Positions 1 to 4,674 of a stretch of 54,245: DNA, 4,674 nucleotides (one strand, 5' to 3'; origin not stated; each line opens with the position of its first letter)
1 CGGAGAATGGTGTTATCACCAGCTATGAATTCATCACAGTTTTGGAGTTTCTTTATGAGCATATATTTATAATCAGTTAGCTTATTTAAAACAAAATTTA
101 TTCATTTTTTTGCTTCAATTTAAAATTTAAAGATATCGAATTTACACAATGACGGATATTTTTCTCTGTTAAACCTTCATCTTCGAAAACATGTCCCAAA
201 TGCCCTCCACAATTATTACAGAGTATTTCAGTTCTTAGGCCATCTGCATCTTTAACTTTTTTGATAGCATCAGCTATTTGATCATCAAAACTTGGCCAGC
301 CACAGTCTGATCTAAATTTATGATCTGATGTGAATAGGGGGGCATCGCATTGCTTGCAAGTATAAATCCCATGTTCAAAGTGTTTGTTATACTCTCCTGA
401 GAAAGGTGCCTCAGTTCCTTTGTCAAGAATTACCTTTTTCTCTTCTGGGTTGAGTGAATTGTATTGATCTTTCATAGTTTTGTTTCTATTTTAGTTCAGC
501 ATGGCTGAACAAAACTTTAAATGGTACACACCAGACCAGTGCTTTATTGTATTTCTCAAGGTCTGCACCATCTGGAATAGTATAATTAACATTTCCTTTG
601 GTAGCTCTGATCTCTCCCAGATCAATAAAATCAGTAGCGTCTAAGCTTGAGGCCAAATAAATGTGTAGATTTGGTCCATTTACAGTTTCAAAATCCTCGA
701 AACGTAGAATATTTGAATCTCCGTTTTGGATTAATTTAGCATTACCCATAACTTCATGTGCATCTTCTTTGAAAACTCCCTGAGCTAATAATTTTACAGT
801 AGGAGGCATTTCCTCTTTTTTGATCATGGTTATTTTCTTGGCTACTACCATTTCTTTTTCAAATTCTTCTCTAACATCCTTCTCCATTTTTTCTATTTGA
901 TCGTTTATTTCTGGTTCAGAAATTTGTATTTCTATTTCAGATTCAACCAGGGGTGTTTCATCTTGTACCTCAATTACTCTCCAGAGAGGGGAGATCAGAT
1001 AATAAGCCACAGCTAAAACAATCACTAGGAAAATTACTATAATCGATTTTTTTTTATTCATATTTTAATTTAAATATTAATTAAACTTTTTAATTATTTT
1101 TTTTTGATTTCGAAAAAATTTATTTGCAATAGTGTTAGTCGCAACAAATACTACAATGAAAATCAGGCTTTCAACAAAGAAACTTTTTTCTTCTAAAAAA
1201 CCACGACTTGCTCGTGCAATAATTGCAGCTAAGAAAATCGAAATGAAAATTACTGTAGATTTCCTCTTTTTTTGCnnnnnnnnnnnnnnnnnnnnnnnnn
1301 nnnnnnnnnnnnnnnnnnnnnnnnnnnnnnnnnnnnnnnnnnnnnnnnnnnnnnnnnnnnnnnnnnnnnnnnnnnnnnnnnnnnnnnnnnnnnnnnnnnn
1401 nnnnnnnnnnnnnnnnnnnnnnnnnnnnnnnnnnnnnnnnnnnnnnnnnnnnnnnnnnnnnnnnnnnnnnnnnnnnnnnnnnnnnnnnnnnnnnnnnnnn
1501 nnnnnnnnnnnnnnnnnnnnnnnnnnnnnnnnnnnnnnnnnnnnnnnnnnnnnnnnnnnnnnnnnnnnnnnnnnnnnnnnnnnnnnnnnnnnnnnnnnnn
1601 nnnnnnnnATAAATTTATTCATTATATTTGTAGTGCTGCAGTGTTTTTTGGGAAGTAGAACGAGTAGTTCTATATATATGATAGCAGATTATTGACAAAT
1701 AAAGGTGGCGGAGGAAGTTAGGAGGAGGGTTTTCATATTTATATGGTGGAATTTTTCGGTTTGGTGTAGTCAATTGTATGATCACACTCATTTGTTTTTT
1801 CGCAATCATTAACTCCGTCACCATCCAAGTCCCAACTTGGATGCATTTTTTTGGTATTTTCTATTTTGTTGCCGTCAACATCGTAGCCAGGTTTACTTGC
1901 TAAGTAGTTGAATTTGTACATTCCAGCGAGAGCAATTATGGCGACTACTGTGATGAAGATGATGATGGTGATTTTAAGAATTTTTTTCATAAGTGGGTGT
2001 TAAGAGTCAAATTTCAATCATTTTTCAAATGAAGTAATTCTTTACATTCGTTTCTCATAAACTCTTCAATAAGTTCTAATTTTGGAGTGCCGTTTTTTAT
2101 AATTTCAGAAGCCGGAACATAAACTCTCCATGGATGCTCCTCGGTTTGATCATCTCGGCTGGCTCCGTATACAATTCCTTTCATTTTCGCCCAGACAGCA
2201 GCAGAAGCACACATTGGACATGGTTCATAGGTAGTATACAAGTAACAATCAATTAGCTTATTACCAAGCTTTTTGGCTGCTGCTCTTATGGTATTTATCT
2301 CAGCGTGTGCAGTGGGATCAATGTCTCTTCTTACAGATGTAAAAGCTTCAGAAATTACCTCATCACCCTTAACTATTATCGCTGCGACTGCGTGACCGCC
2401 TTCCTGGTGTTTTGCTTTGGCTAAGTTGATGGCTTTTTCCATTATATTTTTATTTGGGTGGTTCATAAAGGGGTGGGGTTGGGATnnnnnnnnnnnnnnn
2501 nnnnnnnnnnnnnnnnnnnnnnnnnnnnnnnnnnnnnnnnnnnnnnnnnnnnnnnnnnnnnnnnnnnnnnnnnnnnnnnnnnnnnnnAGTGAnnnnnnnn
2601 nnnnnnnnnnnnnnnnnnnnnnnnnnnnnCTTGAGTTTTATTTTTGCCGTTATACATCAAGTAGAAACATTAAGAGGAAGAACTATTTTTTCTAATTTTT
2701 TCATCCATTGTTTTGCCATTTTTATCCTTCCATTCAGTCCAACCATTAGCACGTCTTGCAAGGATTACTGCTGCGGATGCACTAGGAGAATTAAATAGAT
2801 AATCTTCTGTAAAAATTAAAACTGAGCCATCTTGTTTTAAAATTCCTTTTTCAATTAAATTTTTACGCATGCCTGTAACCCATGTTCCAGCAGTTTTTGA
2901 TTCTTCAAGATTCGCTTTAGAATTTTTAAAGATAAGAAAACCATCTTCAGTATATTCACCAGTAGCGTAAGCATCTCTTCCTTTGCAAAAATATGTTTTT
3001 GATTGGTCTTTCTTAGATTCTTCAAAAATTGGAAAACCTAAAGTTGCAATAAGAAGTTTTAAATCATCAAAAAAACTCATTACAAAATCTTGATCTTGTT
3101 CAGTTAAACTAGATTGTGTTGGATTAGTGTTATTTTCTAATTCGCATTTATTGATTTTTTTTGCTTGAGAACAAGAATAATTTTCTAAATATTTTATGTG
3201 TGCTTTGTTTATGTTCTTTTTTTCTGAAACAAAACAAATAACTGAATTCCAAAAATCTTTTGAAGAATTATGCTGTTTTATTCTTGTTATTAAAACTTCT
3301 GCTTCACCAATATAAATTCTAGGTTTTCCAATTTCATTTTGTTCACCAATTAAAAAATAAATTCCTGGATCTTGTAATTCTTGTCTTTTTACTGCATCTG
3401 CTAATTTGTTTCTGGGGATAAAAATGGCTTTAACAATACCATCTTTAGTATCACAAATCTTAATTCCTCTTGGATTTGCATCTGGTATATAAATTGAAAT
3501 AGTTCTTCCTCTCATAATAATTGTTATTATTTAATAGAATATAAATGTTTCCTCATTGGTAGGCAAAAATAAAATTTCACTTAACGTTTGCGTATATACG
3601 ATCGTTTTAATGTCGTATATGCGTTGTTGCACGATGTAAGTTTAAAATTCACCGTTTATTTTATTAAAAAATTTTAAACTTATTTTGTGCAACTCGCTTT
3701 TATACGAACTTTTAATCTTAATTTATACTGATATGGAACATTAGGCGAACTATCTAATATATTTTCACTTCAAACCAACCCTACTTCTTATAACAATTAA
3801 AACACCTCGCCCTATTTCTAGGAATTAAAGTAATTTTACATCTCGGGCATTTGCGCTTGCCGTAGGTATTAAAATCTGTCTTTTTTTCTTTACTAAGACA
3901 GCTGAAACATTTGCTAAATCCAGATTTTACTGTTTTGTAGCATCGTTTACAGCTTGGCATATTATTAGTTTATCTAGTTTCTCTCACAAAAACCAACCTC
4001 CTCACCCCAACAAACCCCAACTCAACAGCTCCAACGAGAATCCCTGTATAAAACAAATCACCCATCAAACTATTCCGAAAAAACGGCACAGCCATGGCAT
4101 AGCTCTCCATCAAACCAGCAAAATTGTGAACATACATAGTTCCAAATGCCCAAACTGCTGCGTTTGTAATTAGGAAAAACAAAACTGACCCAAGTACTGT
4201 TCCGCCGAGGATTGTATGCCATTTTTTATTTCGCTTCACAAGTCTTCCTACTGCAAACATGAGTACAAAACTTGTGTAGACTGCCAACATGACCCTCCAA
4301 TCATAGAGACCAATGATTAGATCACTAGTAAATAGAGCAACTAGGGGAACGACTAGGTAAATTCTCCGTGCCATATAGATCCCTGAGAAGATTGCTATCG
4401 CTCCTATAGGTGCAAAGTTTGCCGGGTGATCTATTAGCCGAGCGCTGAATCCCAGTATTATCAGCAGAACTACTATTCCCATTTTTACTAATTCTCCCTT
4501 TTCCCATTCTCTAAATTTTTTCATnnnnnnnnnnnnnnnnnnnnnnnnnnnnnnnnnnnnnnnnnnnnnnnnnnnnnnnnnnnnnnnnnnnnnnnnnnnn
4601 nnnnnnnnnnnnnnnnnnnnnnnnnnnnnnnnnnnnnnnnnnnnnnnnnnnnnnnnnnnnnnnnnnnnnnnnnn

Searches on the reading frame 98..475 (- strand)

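Call 74: search_protein_families(library=pfam, proteins=[window:98-475:-], max_evalue=0.00001)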
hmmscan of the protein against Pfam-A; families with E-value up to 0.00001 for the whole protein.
window:98-475:- (125 aa): 1 family
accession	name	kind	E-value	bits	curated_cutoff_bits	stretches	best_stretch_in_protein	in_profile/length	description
PF01641.26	SelR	-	5.7e-45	152.4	24.9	1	8-119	1-115/116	SelR domain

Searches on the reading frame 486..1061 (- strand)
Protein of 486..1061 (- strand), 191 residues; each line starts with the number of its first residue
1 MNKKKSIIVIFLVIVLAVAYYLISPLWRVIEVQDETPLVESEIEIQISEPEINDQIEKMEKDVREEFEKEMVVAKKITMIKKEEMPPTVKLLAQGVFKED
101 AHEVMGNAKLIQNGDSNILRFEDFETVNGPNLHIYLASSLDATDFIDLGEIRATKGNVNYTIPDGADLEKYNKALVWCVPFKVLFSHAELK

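Call 74: search_protein_families(library=pfam, proteins=[window:486-1061:-], max_evalue=0.00001)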
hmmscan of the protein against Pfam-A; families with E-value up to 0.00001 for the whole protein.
window:486-1061:- (191 aa): 1 family
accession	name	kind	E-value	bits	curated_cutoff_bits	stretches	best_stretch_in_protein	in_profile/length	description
PF10517.14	DM13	-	1.1e-16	61.8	25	1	97-190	2-105/105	Electron transfer DM13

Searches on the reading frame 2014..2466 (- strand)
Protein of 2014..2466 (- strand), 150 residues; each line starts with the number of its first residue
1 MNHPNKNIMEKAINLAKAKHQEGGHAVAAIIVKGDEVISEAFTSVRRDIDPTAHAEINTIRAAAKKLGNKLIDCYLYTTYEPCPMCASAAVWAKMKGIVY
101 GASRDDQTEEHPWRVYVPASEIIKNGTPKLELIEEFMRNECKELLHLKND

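Call 74: search_protein_families(library=pfam, proteins=[window:2014-2466:-], max_evalue=0.00001)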
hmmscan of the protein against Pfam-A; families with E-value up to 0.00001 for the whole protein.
window:2014-2466:- (150 aa): 2 families
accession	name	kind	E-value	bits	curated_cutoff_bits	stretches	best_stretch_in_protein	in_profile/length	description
PF00383.29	dCMP_cyt_deam_1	-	7.6e-24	84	25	1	5-101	4-101/102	Cytidine and deoxycytidylate deaminase zinc-binding region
PF14437.12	MafB19-deam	-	3.7e-22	79.2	27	1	6-105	4-104/142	MafB19-like deaminase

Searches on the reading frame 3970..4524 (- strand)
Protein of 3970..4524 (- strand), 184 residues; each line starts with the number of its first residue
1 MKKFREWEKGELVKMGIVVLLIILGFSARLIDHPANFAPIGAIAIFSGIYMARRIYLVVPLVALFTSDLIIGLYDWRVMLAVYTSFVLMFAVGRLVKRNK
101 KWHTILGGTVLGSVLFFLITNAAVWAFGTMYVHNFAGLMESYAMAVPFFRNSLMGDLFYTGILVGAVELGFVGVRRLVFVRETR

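Call 74: search_protein_families(library=pfam, proteins=[window:3970-4524:-], max_evalue=0.00001)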
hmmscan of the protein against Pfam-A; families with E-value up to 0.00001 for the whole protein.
window:3970-4524:- (184 aa): 1 family
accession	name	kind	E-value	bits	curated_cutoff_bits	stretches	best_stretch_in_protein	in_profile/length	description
PF20221.3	DUF6580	-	5.7e-46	157.1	27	1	14-169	6-154/162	Family of unknown function (DUF6580)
